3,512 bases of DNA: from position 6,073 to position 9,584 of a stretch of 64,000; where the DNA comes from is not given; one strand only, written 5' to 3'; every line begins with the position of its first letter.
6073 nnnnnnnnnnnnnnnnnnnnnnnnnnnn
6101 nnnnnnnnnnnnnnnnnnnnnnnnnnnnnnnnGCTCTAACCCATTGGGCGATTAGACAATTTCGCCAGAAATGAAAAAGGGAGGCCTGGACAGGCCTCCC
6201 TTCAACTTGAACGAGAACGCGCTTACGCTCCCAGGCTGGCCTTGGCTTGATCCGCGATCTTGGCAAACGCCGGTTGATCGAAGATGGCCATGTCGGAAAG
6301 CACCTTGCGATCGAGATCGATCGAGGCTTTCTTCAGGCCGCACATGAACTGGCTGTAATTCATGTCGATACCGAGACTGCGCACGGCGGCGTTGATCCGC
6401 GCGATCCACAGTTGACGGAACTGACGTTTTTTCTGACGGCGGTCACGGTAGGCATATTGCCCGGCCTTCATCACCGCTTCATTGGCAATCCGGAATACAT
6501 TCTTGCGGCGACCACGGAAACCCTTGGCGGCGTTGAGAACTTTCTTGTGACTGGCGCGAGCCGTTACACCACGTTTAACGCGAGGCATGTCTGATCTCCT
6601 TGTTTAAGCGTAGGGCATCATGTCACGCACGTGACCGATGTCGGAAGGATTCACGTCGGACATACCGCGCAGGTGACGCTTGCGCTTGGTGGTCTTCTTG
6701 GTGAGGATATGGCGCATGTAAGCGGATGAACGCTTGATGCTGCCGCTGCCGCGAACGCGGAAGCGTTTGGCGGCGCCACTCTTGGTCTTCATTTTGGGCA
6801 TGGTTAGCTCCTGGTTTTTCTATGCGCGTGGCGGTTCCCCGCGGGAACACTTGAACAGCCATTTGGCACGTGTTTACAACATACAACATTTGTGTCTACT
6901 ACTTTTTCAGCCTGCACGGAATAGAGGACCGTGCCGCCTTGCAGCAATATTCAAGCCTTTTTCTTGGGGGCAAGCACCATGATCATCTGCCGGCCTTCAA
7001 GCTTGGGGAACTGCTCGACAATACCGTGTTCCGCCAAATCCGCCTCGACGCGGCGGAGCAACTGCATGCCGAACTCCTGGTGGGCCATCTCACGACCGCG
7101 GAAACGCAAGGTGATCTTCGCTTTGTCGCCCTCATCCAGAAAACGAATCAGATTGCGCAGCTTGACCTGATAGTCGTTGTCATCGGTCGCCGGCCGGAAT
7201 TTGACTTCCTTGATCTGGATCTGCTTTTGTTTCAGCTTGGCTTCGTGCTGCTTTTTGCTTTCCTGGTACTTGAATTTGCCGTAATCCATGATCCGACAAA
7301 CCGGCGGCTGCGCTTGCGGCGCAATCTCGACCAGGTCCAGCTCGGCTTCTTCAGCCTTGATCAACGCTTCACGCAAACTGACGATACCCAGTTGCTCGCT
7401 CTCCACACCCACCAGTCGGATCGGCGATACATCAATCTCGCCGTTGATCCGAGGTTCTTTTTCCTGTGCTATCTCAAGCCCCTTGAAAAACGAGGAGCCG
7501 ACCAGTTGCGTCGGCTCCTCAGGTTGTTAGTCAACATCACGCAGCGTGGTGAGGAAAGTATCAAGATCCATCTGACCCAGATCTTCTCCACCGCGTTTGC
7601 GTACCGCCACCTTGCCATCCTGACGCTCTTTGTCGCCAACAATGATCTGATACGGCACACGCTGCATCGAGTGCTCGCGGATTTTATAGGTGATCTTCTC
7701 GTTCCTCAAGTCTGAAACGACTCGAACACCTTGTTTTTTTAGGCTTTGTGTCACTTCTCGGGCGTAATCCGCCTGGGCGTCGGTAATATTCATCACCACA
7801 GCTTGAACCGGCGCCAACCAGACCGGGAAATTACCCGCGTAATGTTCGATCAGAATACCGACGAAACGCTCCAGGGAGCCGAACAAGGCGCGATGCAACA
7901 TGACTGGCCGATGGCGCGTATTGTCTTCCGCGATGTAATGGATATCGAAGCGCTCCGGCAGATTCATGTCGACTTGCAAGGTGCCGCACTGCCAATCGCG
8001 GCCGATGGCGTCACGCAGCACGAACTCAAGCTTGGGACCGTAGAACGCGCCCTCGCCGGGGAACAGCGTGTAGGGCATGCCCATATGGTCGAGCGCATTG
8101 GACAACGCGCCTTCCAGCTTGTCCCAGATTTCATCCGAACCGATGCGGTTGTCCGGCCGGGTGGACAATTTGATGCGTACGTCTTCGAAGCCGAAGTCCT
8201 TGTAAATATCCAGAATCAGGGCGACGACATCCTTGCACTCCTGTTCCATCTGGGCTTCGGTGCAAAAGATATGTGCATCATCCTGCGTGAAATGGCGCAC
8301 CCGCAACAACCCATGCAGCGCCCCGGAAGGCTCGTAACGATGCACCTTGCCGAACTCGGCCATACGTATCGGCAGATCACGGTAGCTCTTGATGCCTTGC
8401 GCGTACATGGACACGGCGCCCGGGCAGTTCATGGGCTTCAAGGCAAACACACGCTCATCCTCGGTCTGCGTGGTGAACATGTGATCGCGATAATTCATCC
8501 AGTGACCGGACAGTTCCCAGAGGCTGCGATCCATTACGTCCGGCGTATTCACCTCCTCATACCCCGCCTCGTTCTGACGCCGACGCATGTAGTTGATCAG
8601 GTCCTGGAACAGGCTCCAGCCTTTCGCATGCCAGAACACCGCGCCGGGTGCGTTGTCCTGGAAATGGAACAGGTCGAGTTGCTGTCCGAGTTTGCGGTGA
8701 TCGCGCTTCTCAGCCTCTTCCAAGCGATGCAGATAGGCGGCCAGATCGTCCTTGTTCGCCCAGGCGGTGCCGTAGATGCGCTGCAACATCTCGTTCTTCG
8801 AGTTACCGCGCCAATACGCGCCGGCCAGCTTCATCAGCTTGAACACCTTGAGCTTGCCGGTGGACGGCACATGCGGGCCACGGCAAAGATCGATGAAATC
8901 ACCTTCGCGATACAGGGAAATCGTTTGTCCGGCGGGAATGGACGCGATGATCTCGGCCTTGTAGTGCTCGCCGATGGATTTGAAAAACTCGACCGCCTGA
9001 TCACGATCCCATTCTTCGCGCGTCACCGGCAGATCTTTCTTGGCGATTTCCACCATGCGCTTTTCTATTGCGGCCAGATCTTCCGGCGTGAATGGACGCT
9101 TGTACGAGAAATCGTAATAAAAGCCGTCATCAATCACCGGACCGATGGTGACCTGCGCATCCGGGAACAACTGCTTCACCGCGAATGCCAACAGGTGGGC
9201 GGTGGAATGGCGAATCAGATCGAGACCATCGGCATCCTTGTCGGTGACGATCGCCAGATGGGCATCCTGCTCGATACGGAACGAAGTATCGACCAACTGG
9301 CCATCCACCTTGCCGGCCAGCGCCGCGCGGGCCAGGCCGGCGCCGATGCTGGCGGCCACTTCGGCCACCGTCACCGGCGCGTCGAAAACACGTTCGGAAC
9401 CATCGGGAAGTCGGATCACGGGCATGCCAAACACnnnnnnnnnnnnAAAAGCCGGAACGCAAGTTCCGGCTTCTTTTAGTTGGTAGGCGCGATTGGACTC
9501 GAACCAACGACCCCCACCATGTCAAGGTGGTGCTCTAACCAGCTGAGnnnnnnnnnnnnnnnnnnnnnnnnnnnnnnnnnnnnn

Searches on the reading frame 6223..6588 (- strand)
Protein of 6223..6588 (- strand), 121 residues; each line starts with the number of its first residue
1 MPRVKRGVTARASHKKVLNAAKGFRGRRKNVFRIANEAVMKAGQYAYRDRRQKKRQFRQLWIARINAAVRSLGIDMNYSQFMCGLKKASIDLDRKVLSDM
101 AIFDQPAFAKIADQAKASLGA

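Call 90: search_protein_families(library=pfam, proteins=[window:6223-6588:-], max_evalue=0.001)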
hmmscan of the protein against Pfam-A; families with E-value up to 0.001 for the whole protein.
window:6223-6588:- (121 aa): 1 family
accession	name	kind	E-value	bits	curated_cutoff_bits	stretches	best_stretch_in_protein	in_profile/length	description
PF00453.23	Ribosomal_L20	-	1.3e-45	154.4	30.8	1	3-111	1-107/107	Ribosomal protein L20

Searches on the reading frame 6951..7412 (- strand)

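Call 90: search_protein_families(library=pfam, proteins=[window:6951-7412:-], max_evalue=0.001)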
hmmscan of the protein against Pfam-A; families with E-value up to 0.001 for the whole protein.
window:6951-7412:- (153 aa): 2 families
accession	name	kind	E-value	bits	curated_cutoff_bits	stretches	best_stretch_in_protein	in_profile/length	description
PF00707.27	IF3_C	-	1.3e-36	124.8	34.8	1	65-150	1-86/86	Translation initiation factor IF-3, C-terminal domain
PF05198.21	IF3_N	-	5.8e-26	90.9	26.9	1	4-58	16-70/70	Translation initiation factor IF-3, N-terminal domain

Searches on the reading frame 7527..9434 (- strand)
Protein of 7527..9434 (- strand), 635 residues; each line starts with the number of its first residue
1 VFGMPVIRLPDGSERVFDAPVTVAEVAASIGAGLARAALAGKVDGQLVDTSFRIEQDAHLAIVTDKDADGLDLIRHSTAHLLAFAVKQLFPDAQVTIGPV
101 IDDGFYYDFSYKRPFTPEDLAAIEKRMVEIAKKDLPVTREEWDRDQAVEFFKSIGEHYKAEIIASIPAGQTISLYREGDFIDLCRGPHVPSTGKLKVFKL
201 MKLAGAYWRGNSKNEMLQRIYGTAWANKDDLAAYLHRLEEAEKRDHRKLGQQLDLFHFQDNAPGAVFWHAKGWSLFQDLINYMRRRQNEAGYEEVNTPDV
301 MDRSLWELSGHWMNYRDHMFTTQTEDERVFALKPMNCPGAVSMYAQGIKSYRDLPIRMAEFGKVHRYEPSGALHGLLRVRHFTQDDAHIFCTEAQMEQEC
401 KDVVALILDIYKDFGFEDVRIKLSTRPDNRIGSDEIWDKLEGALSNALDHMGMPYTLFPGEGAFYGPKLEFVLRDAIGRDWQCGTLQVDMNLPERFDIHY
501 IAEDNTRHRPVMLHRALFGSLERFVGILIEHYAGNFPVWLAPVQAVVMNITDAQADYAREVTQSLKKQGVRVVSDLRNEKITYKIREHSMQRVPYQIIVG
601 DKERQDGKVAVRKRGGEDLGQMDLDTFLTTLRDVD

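Call 32: search_protein_families(library=ncbifam, proteins=[window:7527-9434:-], max_evalue=0.00001)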
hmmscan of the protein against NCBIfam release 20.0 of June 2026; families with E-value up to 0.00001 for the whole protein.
window:7527-9434:- (635 aa): 14 families
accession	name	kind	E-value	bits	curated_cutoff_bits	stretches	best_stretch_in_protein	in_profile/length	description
TIGR00418.1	thrS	equivalog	4.8e-223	742.2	383.65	1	75-632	1-562/565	threonine--tRNA ligase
NF003068.0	PRK03991.1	equivalog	2.7e-60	204.4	484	1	239-632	192-589/613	threonine--tRNA ligase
NF006625.0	PRK09194.1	equivalog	4.7e-26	91.8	558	2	261-415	35-189/559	proline--tRNA ligase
NF008979.1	PRK12325.1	exception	8.6e-25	87.5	550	2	261-426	35-200/437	proline--tRNA ligase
TIGR00408.1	proS_fam_I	equivalog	2.9e-24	85.9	437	2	463-630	203-376/475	proline--tRNA ligase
TIGR00409.1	proS_fam_II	equivalog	1.3e-23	83.7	306.7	2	267-416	41-190/568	proline--tRNA ligase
TIGR00442.1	hisS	equivalog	1.8e-21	76.6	286.75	2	274-428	15-164/406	histidine--tRNA ligase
NF003211.1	PRK04173.1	equivalog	3.4e-15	55.9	312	0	334-428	167-261/454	glycine--tRNA ligase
TIGR00414.1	serS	equivalog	3e-11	43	301.65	1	236-413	132-313/418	serine--tRNA ligase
NF011500.0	PRK14938.1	equivalog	9.4e-11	41.3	362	1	534-627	266-359/387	Ser-tRNA(Thr) hydrolase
TIGR00389.1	glyS_dimeric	equivalog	1.4e-09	37.1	243.3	0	352-401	180-229/565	glycine--tRNA ligase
TIGR00344.1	alaS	equivalog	1.8e-09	36.4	457.05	1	73-204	554-679/847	alanine--tRNA ligase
NF002436.0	PRK01584.1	equivalog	9.7e-07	27.6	529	1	76-202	457-577/595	alanine--tRNA ligase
NF040865.1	a_tRNA_ed_AlaXM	equivalog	6.1e-06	26.1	300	0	75-203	97-219/234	alanyl-tRNA editing protein AlaXM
